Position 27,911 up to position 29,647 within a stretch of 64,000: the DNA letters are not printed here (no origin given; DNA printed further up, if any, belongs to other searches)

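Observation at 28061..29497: Candidate outer-membrane export component: helical N-domain followed by beta-strand-rich C-terminal half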

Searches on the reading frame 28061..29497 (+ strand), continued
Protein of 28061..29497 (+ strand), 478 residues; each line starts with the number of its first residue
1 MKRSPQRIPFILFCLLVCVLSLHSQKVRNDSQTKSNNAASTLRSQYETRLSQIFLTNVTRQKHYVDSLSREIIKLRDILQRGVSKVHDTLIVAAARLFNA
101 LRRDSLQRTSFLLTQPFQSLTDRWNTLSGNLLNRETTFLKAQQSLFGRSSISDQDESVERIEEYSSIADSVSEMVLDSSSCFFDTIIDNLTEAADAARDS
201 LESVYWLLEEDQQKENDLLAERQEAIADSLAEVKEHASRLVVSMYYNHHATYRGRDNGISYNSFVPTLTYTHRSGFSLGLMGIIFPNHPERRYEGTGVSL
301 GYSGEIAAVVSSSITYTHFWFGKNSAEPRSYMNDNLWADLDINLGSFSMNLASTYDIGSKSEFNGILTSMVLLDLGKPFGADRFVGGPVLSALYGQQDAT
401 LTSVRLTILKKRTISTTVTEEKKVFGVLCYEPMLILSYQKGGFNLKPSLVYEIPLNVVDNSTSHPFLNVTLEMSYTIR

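Call 75: search_protein_families(library=ncbifam, alignment_id=A1, max_evalue=0.01)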
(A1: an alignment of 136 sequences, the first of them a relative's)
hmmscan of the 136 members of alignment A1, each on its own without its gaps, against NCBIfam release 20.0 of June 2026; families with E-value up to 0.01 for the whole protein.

A. member 1, P0001 (478 aa): 0 families

B. families by the number of members that match (of 136 scanned): 5 families
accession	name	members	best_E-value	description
TIGR02001.1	gcw_chp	12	3.9e-07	TorF family putative porin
TIGR04565.1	OMP_myx_plus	3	1.7e-05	outer membrane beta-barrel domain-containing protein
NF047328.1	OMP_TP0733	1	0.00026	TP0733 family outer membrane beta-barrel protein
TIGR00491.2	aIF-2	1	0.0028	translation initiation factor IF-2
NF041344.1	XopF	1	0.003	XopF/Hpa4 family type III secretion system effector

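Call 78: search_protein_families(library=pfam, proteins=[P0056, P0061, P0058, P0068], max_evalue=0.1)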
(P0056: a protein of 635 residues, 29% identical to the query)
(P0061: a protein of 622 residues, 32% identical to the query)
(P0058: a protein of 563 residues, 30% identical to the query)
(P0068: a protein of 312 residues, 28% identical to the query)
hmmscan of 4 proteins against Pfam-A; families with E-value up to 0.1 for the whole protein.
P0056 (635 aa): 0 families

P0061 (622 aa): 1 family
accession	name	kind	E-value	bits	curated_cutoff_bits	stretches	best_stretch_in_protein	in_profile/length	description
PF14701.12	hDGE_amylase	-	0.017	14.7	27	1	85-240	133-278/439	Glycogen debranching enzyme, glucanotransferase domain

P0058 (563 aa): 3 families
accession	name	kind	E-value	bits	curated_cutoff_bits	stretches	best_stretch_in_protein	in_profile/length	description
PF14164.11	YqzH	-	0.00011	22.6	30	1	105-150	12-58/64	YqzH-like protein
PF18332.7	XRN1_D1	-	0.024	14.8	26.2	0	130-169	103-142/191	Exoribonuclease Xrn1 D1 domain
PF23839.1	DUF7209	-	0.06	13.4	27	0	230-272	8-49/77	Family of unknown function (DUF7209)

P0068 (312 aa): 1 family
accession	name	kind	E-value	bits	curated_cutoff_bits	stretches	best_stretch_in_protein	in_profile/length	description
PF01442.23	Apolipoprotein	-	0.07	13.3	90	0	184-231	129-176/190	Apolipoprotein A1/A4/E domain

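Call 80: find_encoding_contigs(protein=P0056, flank=10000, max_places=3)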
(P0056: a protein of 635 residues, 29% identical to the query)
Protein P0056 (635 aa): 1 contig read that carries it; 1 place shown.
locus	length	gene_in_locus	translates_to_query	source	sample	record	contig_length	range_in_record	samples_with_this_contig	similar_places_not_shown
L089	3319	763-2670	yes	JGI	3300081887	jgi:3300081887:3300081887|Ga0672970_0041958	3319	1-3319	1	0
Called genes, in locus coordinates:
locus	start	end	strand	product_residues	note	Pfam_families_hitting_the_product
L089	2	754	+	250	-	?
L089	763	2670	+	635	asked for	-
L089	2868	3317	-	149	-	?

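Call 81: find_encoding_contigs(protein=P0061, flank=10000, max_places=3)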
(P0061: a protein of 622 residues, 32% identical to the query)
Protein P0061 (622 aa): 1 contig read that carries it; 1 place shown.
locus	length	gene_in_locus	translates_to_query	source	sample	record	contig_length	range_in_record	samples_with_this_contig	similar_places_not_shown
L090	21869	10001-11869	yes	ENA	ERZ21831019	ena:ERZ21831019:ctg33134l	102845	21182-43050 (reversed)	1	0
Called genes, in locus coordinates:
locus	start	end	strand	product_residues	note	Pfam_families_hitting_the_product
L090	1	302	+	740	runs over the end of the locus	PF00933:Glyco_hydro_3, PF01915:Glyco_hydro_3_C, PF14310:Fn3-like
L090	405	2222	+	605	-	PF00639:Rotamase (faint), PF13145:Rotamase_2 (faint)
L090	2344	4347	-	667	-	PF00150:Cellulase, PF03422:CBM_6, PF18099:CBM_35_2, PF18962:Por_Secre_tail (weak)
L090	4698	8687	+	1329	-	PF10096:DUF2334, PF08532:Glyco_hydro_42M (weak)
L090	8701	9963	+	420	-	PF03142:Chitin_synth_2 (faint), PF13506:Glyco_transf_21, PF00535:Glycos_transf_2, PF10111:Glyco_tranf_2_2, PF13641:Glyco_tranf_2_3, PF13632:Glyco_trans_2_3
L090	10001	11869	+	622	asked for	-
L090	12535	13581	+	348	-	-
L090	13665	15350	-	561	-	PF00682:HMGL-like, PF02436:PYC_OADA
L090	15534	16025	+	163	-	-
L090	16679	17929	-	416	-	PF14870:PSII_BNR, PF15902:Sortilin-Vps10 (weak), PF18962:Por_Secre_tail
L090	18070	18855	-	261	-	-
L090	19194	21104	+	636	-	PF13620:CarboxypepD_reg, PF13715:CarbopepD_reg_2, PF07715:Plug (weak)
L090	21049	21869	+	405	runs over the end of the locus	PF00593:TonB_dep_Rec_b-barrel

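Call 99: fold_search(model_id=the predicted structure, library=pdb)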
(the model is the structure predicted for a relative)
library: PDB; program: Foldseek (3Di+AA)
matches with E <= 10: 1186; with E <= 0.001: 161
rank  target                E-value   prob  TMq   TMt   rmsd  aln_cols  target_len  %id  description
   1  5o68_I                1.5e-06  1.00  0.31  0.52   6.9       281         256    8  Crystal Structure of the Pseudomonas functional amyloid secretion protein FapF - R157A mutant (released 2017-08-23)
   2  5o68_F                4.3e-06  1.00  0.31  0.54   6.1       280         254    8  Crystal Structure of the Pseudomonas functional amyloid secretion protein FapF - R157A mutant (released 2017-08-23)
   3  5o68_B                4.5e-06  1.00  0.31  0.49   6.8       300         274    9  Crystal Structure of the Pseudomonas functional amyloid secretion protein FapF - R157A mutant (released 2017-08-23)
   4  5o68_L                6.6e-06  1.00  0.32  0.55   7.5       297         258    8  Crystal Structure of the Pseudomonas functional amyloid secretion protein FapF - R157A mutant (released 2017-08-23)
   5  1hxt                  6.6e-06  1.00  0.23  0.29   9.5       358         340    7  OMPF PORIN MUTANT NQAAA (released 2001-06-06)
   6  5o68_C                7.7e-06  1.00  0.32  0.53   6.4       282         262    8  Crystal Structure of the Pseudomonas functional amyloid secretion protein FapF - R157A mutant (released 2017-08-23)
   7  9j9n_A                8.1e-06  1.00  0.23  0.29  13.3       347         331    9  artificial mononuclear Zn-bound metalloprotein 2 (M2:Zn) (released 2025-07-02)
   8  6zhp                  9.1e-06  1.00  0.22  0.27  13.5       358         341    9  Crystal structure of OmpF porin soaked in ciprofloxacin metaloantibiotic (released 2021-05-05)
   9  4kr8_A                1.0e-05  1.00  0.24  0.30  13.1       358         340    7  Salmonella typhi OmpF complex with Daunomycin (released 2014-05-28)
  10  1hxu                  1.0e-05  1.00  0.21  0.26  13.7       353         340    9  OMPF PORIN MUTANT KK (released 2001-06-06)
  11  2wjq                  1.1e-05  1.00  0.28  0.57   6.7       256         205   10  NanC porin structure in hexagonal crystal form. (released 2009-10-13)
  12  7pge                  1.3e-05  1.00  0.30  0.61   5.1       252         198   10  copper transporter PcoB (released 2022-07-06)
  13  7fdy_C                1.4e-05  1.00  0.23  0.30  13.1       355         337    9  Structure of OmpF1 (released 2022-11-16)
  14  1gfq                  1.4e-05  1.00  0.22  0.27  13.5       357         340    9  OMPF PORIN (MUTANT R82C) (released 1996-12-07)
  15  1bt9                  1.4e-05  1.00  0.22  0.27  13.6       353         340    9  OMPF PORIN MUTANT D74A (released 1999-01-13)
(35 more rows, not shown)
